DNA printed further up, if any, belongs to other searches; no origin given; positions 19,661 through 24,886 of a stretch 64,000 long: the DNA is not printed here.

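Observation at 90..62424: Nearly every intergenic spacer is assembled from one shared vocabulary of short words in tandem and inverted arrays (REP/BIME-like mosaic)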

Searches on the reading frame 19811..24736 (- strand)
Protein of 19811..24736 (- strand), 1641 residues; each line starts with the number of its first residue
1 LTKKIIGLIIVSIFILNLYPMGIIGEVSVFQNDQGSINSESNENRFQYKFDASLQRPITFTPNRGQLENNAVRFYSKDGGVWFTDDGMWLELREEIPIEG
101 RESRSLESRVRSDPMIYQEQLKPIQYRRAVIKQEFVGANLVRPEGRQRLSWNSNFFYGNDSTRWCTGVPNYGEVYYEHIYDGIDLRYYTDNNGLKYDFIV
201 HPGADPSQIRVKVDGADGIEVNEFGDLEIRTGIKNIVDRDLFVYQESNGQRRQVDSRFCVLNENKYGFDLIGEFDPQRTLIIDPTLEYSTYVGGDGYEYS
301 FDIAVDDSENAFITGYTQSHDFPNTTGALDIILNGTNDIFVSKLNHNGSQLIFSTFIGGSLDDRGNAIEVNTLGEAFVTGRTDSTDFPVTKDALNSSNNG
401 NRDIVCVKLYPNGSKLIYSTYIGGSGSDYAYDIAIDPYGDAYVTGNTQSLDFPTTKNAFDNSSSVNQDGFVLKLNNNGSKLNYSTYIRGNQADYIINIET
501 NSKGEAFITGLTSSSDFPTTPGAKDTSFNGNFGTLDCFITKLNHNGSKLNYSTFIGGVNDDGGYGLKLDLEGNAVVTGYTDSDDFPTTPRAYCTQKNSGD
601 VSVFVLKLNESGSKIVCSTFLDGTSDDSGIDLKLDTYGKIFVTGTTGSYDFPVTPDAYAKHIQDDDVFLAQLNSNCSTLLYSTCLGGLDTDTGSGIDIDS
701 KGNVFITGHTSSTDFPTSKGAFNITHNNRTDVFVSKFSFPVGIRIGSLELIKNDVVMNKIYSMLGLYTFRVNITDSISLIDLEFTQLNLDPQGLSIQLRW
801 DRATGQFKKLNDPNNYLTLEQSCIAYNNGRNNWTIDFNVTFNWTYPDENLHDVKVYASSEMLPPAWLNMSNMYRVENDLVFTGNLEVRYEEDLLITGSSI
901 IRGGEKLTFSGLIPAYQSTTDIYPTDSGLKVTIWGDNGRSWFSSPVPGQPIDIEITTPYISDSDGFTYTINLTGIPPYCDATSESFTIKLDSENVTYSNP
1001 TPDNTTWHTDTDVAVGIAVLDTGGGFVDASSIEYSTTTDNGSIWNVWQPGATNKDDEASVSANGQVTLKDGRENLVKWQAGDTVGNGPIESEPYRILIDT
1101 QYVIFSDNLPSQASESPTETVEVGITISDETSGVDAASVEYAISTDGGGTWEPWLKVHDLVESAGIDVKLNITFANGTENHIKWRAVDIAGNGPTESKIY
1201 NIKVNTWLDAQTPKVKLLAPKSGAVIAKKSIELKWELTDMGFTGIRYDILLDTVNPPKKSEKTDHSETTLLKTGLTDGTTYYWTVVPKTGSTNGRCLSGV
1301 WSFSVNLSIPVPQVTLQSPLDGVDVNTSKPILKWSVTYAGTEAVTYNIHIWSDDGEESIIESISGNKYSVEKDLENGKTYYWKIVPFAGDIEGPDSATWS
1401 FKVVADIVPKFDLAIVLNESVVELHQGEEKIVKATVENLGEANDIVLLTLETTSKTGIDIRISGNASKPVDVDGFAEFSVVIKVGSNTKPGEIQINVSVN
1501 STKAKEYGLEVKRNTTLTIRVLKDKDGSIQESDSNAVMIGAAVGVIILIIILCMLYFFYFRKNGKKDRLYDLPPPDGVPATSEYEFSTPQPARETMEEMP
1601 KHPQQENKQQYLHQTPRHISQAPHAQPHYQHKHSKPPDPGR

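Call 10: search_protein_families(library=pfam, proteins=[window:19811-24736:-])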
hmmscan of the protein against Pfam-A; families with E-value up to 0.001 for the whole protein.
window:19811-24736:- (1641 aa): 3 families
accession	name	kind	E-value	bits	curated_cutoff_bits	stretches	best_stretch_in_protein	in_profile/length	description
PF25778.1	DUF7948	-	1e-58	199.3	27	1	60-285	1-214/214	Domain of unknown function (DUF7948)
PF06739.17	SBBP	-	3.1e-26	91.5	20.5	3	417-453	1-38/38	Beta-propeller repeat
PF00041.27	fn3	-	0.00055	20.5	25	0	1323-1397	9-79/84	Fibronectin type III domain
